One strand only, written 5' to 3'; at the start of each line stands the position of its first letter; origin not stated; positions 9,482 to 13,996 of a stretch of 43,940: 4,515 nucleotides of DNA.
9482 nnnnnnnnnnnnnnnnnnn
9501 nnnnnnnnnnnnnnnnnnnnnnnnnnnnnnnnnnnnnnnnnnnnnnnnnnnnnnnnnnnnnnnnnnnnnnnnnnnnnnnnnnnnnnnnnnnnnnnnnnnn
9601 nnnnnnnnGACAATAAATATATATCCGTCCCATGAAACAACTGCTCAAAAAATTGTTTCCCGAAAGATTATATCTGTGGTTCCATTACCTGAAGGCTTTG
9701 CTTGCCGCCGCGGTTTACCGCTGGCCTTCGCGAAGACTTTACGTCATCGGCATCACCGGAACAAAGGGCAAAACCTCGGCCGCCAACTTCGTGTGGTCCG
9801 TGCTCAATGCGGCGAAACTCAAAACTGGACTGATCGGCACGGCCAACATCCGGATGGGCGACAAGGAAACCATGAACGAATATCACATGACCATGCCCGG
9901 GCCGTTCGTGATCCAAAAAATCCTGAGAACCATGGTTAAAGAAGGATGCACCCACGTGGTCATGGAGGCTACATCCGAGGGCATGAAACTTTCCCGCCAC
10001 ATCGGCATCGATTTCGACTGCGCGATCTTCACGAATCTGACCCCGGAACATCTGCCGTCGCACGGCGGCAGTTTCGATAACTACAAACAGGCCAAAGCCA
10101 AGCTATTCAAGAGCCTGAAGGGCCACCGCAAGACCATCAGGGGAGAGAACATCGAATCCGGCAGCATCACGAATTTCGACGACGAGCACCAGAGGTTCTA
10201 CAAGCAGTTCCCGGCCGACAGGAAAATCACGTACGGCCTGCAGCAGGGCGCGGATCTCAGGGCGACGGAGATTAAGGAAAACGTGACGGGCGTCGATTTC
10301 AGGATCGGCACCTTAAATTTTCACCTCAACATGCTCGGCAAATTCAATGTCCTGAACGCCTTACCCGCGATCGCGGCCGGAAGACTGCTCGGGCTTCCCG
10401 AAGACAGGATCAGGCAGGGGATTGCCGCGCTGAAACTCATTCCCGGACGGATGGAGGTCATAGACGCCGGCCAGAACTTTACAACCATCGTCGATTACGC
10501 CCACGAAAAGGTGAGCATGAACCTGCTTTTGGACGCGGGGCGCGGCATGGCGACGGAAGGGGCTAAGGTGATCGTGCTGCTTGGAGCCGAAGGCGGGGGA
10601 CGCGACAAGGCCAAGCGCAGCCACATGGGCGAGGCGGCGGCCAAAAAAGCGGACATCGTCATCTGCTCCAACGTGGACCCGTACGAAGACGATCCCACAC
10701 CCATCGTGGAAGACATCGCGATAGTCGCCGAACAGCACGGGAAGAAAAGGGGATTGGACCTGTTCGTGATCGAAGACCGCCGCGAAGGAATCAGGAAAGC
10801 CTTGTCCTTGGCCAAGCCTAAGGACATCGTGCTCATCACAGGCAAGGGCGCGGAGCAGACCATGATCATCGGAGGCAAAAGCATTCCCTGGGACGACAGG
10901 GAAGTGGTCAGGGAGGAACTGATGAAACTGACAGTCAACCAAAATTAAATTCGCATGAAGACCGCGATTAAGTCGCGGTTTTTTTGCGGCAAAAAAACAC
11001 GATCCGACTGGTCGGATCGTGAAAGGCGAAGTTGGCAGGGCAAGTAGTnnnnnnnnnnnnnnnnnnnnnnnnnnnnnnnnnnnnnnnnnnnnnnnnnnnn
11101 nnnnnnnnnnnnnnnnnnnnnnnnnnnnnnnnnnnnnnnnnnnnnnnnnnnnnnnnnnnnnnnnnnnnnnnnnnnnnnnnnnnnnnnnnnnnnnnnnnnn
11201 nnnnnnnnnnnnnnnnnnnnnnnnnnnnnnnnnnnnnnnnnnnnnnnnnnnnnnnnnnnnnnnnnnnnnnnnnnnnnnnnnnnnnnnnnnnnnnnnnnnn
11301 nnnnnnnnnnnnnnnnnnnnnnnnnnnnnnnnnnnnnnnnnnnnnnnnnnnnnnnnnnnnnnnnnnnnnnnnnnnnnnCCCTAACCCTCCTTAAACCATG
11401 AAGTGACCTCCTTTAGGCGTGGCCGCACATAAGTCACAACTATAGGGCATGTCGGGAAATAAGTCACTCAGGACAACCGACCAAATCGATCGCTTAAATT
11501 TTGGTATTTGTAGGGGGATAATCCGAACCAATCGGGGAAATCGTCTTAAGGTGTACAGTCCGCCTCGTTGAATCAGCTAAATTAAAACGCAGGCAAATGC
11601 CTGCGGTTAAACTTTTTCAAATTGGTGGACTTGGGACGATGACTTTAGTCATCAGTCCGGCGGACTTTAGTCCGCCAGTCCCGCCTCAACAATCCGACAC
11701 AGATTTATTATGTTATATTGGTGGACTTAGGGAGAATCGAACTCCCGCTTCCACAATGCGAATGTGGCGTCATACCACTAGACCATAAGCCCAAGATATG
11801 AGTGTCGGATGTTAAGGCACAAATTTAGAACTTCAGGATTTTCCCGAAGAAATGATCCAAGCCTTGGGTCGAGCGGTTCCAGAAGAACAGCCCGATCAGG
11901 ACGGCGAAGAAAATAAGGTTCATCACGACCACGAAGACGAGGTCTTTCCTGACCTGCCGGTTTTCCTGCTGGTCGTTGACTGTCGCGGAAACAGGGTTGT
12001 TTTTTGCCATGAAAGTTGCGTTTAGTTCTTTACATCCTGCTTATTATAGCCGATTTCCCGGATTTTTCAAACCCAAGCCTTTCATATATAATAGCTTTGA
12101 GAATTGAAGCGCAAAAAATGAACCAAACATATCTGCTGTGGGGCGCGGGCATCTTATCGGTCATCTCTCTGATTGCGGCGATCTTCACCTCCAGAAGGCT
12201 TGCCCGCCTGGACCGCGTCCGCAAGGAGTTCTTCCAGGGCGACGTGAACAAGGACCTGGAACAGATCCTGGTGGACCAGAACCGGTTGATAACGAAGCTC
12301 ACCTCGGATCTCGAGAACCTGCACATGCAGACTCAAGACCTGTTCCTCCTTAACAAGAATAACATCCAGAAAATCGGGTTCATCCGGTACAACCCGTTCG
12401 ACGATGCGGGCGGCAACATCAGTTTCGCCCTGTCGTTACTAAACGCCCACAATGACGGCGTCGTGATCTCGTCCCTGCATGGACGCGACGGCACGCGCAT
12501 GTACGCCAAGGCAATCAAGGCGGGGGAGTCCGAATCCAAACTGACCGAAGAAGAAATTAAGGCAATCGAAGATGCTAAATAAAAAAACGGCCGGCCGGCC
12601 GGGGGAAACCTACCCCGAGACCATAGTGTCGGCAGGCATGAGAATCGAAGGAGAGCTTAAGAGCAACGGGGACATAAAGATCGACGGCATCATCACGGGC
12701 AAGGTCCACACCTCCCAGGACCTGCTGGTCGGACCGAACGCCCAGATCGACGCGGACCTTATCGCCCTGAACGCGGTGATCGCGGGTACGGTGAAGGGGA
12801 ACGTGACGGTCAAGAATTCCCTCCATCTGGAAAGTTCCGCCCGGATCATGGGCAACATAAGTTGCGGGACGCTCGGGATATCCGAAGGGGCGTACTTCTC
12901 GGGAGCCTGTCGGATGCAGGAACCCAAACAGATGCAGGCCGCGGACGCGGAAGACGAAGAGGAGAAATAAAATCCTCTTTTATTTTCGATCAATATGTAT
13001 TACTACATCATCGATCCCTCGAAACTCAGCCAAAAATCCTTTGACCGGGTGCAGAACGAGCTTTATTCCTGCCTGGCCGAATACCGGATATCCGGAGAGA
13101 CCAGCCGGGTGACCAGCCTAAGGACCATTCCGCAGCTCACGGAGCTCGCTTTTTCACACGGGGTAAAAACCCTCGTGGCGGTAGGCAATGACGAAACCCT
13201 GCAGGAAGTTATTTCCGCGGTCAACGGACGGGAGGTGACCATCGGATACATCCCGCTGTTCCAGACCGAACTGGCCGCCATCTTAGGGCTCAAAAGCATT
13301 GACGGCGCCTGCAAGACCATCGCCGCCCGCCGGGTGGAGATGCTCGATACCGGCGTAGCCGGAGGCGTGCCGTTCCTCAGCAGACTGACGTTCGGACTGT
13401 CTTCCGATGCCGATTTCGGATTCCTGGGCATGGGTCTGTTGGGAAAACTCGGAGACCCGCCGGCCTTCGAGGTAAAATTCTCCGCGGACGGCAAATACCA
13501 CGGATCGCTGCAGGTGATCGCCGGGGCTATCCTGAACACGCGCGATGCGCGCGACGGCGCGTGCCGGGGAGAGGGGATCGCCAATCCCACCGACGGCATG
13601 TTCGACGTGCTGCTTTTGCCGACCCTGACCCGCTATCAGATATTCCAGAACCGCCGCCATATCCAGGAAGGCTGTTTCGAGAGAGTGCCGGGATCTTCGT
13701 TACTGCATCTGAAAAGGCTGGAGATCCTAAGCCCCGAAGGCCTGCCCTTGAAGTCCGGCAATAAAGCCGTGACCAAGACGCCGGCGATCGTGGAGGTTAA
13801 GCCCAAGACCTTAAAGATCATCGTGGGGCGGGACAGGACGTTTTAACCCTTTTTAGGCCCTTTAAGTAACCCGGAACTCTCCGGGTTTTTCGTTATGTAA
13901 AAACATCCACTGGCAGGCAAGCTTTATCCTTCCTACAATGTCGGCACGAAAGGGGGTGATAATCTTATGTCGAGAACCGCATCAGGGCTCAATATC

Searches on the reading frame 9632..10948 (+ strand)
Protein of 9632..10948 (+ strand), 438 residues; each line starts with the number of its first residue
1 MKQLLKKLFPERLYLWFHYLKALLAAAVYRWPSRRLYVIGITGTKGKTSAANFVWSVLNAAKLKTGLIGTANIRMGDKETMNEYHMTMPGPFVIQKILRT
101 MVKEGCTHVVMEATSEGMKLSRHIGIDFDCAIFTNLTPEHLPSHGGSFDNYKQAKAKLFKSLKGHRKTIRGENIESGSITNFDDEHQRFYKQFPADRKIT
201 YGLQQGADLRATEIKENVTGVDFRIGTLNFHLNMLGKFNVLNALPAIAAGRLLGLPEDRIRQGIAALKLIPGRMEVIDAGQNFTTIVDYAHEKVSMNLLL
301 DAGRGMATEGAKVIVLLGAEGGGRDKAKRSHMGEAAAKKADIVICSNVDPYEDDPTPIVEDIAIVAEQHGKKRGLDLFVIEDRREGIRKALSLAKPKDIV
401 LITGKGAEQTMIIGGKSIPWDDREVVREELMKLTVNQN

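Call 8: search_protein_families(library=pfam, proteins=[window:9632-10948:+])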
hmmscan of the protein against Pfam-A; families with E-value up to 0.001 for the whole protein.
window:9632-10948:+ (438 aa): 2 families
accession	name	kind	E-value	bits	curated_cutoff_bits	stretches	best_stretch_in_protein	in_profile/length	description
PF08245.18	Mur_ligase_M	-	1e-39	137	24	1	41-249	1-199/200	Mur ligase middle domain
PF02875.26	Mur_ligase_C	-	1.6e-24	87.5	28.4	1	272-406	1-127/127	Mur ligase, glutamate ligase domain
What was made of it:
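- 9632..10948 (+): Mur-ligase-family gene 23 nt downstream, a conserved partner of the host gene. Pfam Mur_ligase_M and Mur_ligase_C (call 8).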

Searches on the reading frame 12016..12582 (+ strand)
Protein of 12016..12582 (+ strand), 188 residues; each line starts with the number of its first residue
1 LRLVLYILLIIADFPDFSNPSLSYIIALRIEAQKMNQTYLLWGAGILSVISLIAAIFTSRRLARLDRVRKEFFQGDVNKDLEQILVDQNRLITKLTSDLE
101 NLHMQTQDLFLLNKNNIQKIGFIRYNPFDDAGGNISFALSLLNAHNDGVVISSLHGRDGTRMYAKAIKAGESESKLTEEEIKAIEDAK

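Call 10: search_protein_families(library=pfam, proteins=[window:12016-12582:+])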
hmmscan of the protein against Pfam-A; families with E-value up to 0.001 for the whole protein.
window:12016-12582:+ (188 aa): 1 family
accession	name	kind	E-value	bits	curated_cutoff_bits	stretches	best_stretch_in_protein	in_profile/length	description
PF14584.11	DUF4446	-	4.2e-41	140.9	27.4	1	40-187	2-149/150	Protein of unknown function (DUF4446)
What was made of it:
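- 12016..12970 (+): DUF4446 gene (12016-12582) and bactofilin gene (12572-12970), conserved neighbours 2.6 kb downstream of the cluster. These are context; no role is shown. Pfam (call 10).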

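Call 48: find_homologous_proteins(query=window:12118-12582:+, max_evalue=0.00001)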
Query window:12118-12582:+ (154 aa): 169 proteins with E <= 0.00001 among 257 candidates; the best 120 are listed.
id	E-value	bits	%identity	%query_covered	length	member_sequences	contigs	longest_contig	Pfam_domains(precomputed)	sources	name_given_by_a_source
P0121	5.6e-93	326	100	100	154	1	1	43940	PF14584.12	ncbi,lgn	ncbi:MAG: DUF4446 family protein [Candidatus Saccharibacteria bacterium]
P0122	2.1e-83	295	88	100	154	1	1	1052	PF14584.12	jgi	jgi:HAMP domain-containing protein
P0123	2.7e-73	263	79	100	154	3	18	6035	PF14584.12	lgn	-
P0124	1.4e-63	231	81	81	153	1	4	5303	PF14584.12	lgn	-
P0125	2.3e-57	211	65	99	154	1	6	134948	PF14584.12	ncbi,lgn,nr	ncbi:MAG: DUF4446 family protein [Candidatus Doudnabacteria bacterium]|nr:DUF4446 family protein [Ca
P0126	1.1e-55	206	66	100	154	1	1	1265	PF14584.12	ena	-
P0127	5.1e-55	203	70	77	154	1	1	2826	PF14584.12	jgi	jgi:hypothetical protein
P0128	8.1e-55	203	64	97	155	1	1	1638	PF14584.12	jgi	jgi:hypothetical protein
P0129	1.1e-54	202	64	100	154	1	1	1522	PF14584.12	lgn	-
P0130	6.9e-54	200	63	100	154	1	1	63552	PF14584.12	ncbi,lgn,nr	ncbi:MAG: DUF4446 family protein [bacterium]|nr:DUF4446 family protein [bacterium]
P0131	9.3e-54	199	62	100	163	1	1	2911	PF14584.12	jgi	jgi:hypothetical protein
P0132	2.4e-53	198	60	100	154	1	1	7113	PF14584.12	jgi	jgi:hypothetical protein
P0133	2.6e-53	198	61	99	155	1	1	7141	PF14584.12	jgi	jgi:hypothetical protein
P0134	9.4e-53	196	63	100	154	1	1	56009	PF14584.12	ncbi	-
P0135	1.1e-52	196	62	100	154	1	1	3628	PF14584.12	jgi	jgi:hypothetical protein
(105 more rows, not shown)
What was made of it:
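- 12016..12970 (+): DUF4446 is 55-88% identical across the clade (call 48).
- Tried and rejected: I used the DUF4446 neighbour as a bridge to a ParB-linked context (call 48).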

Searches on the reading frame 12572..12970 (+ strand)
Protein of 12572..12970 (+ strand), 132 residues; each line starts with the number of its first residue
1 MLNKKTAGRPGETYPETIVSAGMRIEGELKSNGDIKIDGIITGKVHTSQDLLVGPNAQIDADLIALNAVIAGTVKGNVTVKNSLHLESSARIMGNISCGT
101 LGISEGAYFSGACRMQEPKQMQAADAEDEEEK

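Call 10: search_protein_families(library=pfam, proteins=[window:12572-12970:+])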
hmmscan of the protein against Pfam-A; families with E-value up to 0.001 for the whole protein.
window:12572-12970:+ (132 aa): 1 family
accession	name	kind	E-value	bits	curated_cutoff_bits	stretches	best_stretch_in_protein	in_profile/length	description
PF04519.19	Bactofilin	-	6.1e-27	94.2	27.9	1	17-113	1-97/98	Polymer-forming cytoskeletal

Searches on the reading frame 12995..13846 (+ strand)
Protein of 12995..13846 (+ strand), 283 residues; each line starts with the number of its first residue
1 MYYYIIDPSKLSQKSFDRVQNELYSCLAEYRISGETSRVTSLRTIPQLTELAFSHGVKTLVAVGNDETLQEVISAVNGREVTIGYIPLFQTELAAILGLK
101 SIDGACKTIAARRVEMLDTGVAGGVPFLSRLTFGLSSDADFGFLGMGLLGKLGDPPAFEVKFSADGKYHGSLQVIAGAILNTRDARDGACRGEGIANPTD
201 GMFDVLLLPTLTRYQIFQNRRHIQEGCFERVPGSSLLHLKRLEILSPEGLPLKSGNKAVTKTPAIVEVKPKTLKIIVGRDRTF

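Call 10: search_protein_families(library=pfam, proteins=[window:12995-13846:+])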
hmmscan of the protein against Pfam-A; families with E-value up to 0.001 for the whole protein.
window:12995-13846:+ (283 aa): 2 families
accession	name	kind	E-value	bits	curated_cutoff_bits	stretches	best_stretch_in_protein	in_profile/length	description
PF19279.4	YegS_C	-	4.5e-06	26.9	27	1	196-276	77-157/158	YegS C-terminal NAD kinase beta sandwich-like domain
PF00781.29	DAGK_cat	-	0.0003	20.8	23.6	1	16-120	15-123/125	Diacylglycerol kinase catalytic domain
